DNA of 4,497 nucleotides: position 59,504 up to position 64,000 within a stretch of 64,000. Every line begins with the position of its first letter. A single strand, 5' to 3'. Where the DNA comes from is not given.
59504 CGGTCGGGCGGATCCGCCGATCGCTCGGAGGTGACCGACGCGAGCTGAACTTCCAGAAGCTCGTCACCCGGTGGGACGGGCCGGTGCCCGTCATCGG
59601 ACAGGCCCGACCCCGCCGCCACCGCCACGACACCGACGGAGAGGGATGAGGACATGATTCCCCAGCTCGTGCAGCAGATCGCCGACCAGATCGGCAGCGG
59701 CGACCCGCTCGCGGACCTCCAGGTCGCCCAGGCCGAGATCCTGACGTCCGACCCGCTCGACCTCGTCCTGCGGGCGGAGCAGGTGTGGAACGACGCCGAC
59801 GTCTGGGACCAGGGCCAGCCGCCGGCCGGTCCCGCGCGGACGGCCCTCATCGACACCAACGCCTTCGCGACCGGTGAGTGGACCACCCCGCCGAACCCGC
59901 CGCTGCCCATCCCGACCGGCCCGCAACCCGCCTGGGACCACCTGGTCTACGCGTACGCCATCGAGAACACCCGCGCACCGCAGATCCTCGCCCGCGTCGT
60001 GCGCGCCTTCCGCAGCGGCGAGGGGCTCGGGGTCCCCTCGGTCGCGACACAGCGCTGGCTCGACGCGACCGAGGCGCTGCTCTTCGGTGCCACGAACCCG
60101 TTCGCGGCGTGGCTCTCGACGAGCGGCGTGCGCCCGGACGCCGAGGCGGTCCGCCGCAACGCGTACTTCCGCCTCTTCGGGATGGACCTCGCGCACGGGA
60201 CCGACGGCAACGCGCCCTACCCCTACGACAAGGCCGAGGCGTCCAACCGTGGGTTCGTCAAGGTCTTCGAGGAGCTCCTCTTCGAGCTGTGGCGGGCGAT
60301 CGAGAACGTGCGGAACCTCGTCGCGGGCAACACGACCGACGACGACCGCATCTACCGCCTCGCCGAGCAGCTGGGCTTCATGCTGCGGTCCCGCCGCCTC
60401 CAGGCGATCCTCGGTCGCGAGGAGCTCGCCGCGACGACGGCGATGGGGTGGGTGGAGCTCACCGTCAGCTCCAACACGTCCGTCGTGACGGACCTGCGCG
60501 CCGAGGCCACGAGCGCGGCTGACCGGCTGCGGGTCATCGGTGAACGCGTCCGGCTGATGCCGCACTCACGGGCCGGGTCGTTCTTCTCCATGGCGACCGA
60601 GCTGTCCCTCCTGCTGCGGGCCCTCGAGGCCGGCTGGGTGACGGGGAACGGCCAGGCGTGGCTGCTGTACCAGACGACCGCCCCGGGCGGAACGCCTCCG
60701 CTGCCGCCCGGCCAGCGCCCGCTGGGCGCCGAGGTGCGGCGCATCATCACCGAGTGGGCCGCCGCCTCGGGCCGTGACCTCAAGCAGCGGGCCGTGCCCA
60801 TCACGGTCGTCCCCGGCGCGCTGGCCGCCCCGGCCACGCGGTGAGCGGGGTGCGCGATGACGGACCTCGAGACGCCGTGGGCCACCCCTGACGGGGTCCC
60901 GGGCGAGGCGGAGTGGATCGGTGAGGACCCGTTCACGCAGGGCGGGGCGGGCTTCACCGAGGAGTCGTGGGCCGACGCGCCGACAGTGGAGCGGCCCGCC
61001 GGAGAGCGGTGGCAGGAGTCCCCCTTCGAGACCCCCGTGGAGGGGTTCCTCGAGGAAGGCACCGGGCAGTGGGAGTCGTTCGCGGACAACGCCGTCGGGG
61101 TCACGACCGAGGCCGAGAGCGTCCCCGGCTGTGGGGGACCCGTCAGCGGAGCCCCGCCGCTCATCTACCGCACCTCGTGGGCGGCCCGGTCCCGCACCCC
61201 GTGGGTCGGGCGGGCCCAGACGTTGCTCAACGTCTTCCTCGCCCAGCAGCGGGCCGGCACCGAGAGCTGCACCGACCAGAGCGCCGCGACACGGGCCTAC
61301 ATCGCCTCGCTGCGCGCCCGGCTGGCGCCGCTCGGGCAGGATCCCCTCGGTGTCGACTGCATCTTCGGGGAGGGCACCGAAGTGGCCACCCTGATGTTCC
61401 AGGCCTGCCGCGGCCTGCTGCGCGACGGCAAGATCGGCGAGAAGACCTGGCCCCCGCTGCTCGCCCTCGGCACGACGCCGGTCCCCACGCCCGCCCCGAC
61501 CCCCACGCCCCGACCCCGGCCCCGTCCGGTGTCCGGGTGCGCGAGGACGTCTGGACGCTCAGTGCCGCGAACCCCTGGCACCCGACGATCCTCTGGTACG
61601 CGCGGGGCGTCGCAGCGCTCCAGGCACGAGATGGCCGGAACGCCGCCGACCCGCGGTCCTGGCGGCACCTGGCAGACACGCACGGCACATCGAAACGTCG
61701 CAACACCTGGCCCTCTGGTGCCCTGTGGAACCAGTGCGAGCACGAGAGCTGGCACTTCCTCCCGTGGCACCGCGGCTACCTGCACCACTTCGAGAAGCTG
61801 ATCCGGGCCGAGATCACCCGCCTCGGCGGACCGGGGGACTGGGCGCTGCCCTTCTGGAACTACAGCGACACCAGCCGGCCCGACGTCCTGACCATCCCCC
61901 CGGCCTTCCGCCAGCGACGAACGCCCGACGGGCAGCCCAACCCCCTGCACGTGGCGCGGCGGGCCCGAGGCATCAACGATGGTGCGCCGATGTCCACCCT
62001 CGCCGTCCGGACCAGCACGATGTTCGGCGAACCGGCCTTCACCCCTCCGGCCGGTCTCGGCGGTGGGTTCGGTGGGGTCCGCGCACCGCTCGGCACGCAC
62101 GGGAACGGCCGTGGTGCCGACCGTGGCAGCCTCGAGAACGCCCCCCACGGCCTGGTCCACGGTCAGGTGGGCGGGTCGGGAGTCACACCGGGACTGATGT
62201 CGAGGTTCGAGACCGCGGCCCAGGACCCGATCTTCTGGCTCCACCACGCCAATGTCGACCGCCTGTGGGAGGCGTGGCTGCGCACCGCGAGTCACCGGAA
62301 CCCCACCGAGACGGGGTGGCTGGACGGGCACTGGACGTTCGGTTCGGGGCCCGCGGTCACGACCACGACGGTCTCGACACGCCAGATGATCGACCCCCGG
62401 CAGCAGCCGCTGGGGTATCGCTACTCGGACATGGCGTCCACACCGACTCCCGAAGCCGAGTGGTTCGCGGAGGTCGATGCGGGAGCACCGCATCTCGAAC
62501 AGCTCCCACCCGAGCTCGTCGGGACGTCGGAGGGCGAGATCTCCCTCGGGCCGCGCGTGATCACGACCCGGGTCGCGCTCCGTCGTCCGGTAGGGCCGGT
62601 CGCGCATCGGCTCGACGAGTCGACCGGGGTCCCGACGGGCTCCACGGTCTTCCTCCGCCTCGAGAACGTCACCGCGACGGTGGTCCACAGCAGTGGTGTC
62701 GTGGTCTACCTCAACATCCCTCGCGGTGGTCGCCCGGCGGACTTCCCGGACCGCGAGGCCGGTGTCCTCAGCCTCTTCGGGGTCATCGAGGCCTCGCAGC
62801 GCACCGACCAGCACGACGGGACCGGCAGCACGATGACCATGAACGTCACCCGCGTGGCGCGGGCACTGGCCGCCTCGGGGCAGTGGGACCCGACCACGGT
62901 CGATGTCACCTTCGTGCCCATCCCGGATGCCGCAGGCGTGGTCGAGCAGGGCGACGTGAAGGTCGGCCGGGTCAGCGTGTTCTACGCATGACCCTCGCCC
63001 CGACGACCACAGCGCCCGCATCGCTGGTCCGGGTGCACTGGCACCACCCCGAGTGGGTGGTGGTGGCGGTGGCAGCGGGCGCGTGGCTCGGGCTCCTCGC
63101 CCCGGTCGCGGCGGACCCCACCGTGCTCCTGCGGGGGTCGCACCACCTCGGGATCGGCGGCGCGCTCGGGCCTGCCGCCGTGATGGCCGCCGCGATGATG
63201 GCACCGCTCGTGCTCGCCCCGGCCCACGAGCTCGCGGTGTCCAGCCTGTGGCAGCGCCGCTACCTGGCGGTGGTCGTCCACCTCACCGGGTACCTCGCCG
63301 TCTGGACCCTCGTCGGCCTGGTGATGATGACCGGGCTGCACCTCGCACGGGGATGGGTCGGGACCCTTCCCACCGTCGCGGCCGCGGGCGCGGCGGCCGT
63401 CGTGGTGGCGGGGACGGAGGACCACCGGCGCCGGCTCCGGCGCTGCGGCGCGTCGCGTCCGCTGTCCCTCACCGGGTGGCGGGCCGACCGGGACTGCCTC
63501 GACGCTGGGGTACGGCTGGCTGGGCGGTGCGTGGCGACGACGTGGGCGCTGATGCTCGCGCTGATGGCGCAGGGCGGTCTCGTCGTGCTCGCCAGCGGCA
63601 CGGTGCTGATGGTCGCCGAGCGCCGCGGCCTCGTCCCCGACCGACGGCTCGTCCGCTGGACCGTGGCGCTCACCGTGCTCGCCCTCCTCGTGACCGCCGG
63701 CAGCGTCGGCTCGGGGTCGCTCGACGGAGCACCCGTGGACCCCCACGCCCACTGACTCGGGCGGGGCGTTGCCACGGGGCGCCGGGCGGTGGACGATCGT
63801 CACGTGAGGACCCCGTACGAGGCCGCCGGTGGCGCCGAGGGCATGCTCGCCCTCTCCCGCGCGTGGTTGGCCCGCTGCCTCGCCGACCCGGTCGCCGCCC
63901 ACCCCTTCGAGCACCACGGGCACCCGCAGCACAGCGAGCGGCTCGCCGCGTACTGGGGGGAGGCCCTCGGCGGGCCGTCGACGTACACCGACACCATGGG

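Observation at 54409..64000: SARP regulator divergent from a tightly coupled 6-7 gene operon of mostly orphan proteins ending in PGBD-tyrosinase, DUF2182 and a globin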

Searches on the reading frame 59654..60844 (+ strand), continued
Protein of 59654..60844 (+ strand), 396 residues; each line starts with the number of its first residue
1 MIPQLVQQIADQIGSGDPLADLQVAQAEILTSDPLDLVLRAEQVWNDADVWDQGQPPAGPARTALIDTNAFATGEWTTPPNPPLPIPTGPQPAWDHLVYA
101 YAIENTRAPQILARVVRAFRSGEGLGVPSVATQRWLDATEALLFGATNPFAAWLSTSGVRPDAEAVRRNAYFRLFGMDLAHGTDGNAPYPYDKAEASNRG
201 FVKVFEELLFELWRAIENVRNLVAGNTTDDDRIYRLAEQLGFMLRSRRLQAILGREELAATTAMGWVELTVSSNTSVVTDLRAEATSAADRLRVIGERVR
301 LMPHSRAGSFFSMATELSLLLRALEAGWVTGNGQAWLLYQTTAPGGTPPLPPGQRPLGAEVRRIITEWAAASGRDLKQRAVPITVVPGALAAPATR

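Call 99: list_cluster_members(proteins=[P0362, P0364, P0370, P0376, P0377, P0380, P0383, P0386, P0389, P0394])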
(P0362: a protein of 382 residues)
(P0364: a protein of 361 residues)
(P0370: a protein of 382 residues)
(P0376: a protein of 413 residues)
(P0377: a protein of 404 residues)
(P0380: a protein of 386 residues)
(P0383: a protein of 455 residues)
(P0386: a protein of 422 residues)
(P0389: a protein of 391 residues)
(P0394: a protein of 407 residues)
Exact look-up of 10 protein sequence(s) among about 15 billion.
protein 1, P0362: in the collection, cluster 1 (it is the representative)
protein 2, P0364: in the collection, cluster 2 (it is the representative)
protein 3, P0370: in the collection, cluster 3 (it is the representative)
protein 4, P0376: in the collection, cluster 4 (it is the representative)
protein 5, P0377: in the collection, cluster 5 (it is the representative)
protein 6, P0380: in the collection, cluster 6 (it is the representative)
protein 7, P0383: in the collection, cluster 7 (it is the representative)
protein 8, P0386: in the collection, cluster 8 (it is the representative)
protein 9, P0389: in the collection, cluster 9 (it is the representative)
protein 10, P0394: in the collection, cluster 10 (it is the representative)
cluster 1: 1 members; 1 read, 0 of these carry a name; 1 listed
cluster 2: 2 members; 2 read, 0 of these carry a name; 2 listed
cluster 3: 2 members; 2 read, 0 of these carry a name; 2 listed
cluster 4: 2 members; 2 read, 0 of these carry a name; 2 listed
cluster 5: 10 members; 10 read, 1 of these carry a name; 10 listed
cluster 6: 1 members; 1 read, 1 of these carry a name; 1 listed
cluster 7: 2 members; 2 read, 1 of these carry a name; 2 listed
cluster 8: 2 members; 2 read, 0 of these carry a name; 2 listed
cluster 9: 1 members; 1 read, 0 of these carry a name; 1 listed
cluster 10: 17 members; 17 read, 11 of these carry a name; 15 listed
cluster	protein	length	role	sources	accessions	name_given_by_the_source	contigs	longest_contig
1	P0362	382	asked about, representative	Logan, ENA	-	-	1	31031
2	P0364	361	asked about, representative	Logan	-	-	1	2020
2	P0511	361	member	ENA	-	-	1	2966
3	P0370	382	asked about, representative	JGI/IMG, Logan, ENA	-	-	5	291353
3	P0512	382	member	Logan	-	-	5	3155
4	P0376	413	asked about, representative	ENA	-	-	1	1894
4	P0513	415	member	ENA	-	-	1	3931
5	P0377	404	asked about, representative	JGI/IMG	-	-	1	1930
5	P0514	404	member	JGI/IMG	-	hypothetical protein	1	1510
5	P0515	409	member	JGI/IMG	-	-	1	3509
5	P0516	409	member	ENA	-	-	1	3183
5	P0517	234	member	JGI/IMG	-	-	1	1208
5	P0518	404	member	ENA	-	-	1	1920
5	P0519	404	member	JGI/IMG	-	-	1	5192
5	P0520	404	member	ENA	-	-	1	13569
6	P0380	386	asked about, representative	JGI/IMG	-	hypothetical protein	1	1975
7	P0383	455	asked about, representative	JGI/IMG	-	hypothetical protein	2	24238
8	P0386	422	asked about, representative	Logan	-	-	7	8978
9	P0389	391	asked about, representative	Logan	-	-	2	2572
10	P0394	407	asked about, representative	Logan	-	-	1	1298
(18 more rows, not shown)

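Call 100: list_cluster_members(proteins=[P0396, P0401, P0405, P0413, P0415, P0426, P0433, P0441, P0462, P0487])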
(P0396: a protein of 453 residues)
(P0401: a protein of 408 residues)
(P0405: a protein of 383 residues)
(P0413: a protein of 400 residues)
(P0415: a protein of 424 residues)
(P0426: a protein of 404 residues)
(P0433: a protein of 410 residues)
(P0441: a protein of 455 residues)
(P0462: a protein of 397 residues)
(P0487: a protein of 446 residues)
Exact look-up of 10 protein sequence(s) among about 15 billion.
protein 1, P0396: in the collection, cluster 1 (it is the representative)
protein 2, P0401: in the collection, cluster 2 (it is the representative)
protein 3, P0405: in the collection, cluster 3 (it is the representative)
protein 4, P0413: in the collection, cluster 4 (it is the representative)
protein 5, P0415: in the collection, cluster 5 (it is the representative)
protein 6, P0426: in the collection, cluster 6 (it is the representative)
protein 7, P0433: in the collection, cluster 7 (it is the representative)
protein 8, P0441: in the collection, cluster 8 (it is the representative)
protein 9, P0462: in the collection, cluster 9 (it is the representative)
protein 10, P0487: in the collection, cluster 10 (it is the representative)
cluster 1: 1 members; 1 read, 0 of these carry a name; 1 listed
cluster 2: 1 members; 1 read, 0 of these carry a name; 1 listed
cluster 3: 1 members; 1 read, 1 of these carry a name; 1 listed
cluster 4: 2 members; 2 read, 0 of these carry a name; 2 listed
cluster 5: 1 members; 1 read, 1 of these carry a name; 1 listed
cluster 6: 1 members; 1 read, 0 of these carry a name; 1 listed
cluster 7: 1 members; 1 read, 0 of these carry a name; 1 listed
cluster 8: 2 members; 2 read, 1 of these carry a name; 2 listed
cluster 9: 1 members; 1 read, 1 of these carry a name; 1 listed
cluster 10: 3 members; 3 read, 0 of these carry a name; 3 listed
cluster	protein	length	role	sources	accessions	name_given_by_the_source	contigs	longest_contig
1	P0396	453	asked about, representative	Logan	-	-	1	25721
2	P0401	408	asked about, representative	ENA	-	-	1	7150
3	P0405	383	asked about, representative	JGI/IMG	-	hypothetical protein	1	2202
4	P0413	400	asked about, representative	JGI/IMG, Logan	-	-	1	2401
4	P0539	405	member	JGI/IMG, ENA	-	-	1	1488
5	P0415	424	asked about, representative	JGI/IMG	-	hypothetical protein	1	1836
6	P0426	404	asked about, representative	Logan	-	-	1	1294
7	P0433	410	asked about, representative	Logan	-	-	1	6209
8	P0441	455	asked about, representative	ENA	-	-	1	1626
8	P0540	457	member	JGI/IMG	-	hypothetical protein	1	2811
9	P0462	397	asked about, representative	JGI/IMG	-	hypothetical protein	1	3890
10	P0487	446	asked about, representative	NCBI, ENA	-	-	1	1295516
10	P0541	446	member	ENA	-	-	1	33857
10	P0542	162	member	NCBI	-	-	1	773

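Call 101: find_encoding_contigs(protein=P0370, flank=9000, max_places=1)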
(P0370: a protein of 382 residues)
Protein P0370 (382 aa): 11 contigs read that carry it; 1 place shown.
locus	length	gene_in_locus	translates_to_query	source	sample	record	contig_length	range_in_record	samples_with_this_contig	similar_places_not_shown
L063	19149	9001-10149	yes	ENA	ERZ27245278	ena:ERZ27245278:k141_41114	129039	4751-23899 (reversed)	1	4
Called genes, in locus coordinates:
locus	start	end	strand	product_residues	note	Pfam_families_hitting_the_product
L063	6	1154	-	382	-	PF00144:Beta-lactamase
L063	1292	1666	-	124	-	-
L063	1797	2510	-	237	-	-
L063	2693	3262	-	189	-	-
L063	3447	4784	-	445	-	PF02836:Glyco_hydro_2_C (weak)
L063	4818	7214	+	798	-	PF05448:AXE1 (faint), PF02129:Peptidase_S15, PF08530:PepX_C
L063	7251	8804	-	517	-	PF02838:Glyco_hydro_20b, PF00728:Glyco_hydro_20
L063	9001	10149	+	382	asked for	-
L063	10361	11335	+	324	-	PF04982:TM_HPP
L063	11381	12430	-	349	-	PF02129:Peptidase_S15, PF01738:DLH (faint), PF00561:Abhydrolase_1, PF12146:Hydrolase_4, PF12697:Abhydrolase_6, PF00326:Peptidase_S9, PF07859:Abhydrolase_3, PF08840:BAAT_C (weak)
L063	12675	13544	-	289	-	PF01569:PAP2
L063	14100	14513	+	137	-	PF10000:ACT_3, PF13840:ACT_7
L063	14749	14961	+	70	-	-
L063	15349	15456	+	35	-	-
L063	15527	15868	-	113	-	-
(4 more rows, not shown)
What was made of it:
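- One D-like gene stands alone among glycosidase genes (call 101).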

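Call 102: find_encoding_contigs(protein=P0487, flank=9000, max_places=1)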
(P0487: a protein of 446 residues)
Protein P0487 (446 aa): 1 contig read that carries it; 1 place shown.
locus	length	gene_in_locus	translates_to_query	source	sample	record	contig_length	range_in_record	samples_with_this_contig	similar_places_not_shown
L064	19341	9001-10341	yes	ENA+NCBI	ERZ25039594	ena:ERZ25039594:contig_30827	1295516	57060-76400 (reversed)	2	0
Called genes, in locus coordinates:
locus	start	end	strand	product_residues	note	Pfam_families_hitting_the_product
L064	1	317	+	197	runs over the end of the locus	PF00027:cNMP_binding, PF13545:HTH_Crp_2 (weak)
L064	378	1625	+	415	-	-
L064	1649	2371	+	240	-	PF04405:ScdA_N, PF01814:Hemerythrin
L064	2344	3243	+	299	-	-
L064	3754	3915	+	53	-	-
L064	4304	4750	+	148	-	PF00196:GerE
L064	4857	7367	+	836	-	-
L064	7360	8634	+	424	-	-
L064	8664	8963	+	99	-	-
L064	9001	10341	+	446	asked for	-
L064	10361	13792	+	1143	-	PF02557:VanY, PF13645:YkuD_2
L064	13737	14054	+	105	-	-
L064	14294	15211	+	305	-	-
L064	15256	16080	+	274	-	PF14023:Bestrophin-like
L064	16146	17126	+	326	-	PF01408:GFO_IDH_MocA, PF22725:GFO_IDH_MocA_C3, PF02894:GFO_IDH_MocA_C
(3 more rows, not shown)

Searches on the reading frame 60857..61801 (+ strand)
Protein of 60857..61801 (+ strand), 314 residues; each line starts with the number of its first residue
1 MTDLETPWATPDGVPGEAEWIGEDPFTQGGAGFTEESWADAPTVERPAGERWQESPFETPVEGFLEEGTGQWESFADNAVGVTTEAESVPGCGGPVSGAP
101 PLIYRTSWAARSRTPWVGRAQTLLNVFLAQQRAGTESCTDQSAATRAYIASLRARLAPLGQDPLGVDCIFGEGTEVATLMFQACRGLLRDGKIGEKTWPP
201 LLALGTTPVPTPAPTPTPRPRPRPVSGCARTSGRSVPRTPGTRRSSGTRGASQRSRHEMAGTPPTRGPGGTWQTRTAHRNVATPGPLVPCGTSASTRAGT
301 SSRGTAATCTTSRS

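Call 6: search_protein_families(library=pfam, max_evalue=0.01, proteins=[window:60857-61801:+])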
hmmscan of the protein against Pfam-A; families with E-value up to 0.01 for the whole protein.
window:60857-61801:+ (314 aa): 1 family
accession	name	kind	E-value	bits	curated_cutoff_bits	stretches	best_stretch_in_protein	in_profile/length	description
PF01471.23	PG_binding_1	-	2.6e-05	24.8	23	1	149-198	5-54/57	Putative peptidoglycan binding domain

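Call 8: search_protein_families(library=ncbifam, max_evalue=0.01, proteins=[window:60857-61801:+])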
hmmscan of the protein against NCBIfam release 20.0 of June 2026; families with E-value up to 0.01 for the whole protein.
window:60857-61801:+ (314 aa): 3 families
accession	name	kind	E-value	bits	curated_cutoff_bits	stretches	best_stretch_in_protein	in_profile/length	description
TIGR02869.1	spore_SleB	equivalog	4.7e-06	26.6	236.5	1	145-205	12-69/201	spore cortex-lytic enzyme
NF052335.1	PdgHdaseHSB129560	equivalog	0.00032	20.1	500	1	139-201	270-328/330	peptidoglycan hydrolase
NF052336.1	PdgHdaseHSB100310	equivalog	0.0045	16.4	500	1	166-201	211-246/316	peptidoglycan hydrolase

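Call 9: search_protein_families(library=padloc, max_evalue=0.1, proteins=[window:60857-61801:+])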
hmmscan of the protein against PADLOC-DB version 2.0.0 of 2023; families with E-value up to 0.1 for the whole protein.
window:60857-61801:+ (314 aa): 0 families

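Call 10: search_protein_families(library=phrogs, max_evalue=0.1, proteins=[window:60857-61801:+])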
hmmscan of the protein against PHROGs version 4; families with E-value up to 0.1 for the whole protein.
window:60857-61801:+ (314 aa): 3 families
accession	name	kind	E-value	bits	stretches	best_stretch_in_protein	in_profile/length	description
phrog_2649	-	lysis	8.7e-07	30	1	147-202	182-236/261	endolysin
phrog_1493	-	lysis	2.6e-06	27.9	1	141-203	242-307/394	endolysin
phrog_1224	-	head and packaging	0.00017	21.9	1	144-199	8-62/438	endolysin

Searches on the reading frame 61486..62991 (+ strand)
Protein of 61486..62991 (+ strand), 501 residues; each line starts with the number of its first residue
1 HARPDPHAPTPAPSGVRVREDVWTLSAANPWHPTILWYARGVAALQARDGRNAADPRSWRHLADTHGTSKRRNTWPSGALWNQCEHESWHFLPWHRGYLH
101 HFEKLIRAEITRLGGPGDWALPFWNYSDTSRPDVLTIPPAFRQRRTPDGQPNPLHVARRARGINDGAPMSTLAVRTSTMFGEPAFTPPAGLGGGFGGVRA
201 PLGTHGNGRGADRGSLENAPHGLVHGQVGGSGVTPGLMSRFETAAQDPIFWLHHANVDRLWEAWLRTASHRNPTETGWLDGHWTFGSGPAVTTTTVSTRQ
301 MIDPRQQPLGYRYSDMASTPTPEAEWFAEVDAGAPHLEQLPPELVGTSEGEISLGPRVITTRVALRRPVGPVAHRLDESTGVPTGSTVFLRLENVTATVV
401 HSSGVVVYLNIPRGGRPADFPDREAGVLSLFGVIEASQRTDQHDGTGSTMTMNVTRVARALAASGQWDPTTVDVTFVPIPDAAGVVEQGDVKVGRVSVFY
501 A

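Call 6: search_protein_families(library=pfam, max_evalue=0.01, proteins=[window:61486-62991:+])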
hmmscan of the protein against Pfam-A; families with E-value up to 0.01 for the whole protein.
window:61486-62991:+ (501 aa): 2 families
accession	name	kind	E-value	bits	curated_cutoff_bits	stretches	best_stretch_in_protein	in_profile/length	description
PF25271.1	DUF7868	-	2.8e-32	112.4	25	1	342-500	2-157/158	Domain of unknown function (DUF7868)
PF00264.25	Tyrosinase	-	3e-32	113.2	22.6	2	212-266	165-213/214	Common central domain of tyrosinase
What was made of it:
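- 60857..62991 (+): E: the cargo gene, frame-broken in this window by an extra CG at 61506-61507. Parts:
- acidic N-terminal leader with E23-D-P-F (60923-60934) and E54-S-P-F (61016-61027);
- PG_binding_1 (61301-61450);
- (TP)n linker (~61474-61530);
- type-3 copper tyrosinase (~61537-62300);
- DUF7868 (62509-62985). Pfam hits (call 6).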

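Call 8: search_protein_families(library=ncbifam, max_evalue=0.01, proteins=[window:61486-62991:+])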
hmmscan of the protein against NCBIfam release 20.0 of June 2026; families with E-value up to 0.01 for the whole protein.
window:61486-62991:+ (501 aa): 2 families
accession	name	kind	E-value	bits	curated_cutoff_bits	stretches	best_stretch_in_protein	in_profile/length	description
NF047834.1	TyrosinaseMelC2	equivalog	2.9e-11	43.1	450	2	223-269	192-231/272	tyrosinase MelC2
NF041220.1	BagH_FevF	exception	5.1e-06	25.8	630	1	186-267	186-261/305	bagremycin/ferroverdin biosynthesis o-aminophenol oxidase BagH/FevF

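Call 9: search_protein_families(library=padloc, max_evalue=0.1, proteins=[window:61486-62991:+])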
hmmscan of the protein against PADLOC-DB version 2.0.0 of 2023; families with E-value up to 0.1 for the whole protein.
window:61486-62991:+ (501 aa): 0 families

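Call 10: search_protein_families(library=phrogs, max_evalue=0.1, proteins=[window:61486-62991:+])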
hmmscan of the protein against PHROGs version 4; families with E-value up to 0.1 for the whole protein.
window:61486-62991:+ (501 aa): 0 families

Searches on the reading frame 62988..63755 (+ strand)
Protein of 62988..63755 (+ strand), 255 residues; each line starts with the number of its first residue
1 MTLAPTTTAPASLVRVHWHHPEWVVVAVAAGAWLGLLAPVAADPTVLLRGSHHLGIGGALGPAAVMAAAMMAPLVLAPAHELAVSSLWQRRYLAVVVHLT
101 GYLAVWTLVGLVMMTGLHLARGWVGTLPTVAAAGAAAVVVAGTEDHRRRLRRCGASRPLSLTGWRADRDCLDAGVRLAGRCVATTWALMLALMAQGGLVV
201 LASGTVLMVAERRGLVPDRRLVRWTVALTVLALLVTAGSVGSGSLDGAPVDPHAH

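Call 6: search_protein_families(library=pfam, max_evalue=0.01, proteins=[window:62988-63755:+])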
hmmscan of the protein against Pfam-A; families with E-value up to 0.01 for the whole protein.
window:62988-63755:+ (255 aa): 1 family
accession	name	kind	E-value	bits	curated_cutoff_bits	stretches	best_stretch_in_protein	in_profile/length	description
PF09948.15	PpoB2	-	1.1e-14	55.2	28.7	1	64-232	5-185/188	Copper chaperone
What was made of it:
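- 62988..63755 (+): F: PpoB2-family membrane copper chaperone (255 aa, about 6 hydrophobic segments). Its start overlaps the E stop (ATGA). Pfam PpoB2 55.2 bits against a cut-off of 28.7 (call 6).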

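Call 8: search_protein_families(library=ncbifam, max_evalue=0.01, proteins=[window:62988-63755:+])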
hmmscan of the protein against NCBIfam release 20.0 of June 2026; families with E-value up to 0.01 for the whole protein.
window:62988-63755:+ (255 aa): 0 families

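Call 9: search_protein_families(library=padloc, max_evalue=0.1, proteins=[window:62988-63755:+])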
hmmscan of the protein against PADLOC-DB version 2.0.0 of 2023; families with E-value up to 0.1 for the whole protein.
window:62988-63755:+ (255 aa): 0 families

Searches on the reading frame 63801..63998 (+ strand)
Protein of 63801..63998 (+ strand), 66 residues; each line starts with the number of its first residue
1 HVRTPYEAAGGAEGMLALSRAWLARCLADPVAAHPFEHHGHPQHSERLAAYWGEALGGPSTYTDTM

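Call 6: search_protein_families(library=pfam, max_evalue=0.01, proteins=[window:63801-63998:+])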
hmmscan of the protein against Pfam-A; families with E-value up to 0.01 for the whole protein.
window:63801-63998:+ (66 aa): 1 family
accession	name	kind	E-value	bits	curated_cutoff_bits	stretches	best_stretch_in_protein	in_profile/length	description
PF01152.27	Bac_globin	-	0.00011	22.8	21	1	5-64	2-63/121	Bacterial-like globin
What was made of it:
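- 63804..64000 (+): G: 5' part of a truncated-haemoglobin (Bac_globin) gene, cut by the window end. It is a neighbour and not part of the conserved cassette. Pfam Bac_globin (call 6).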
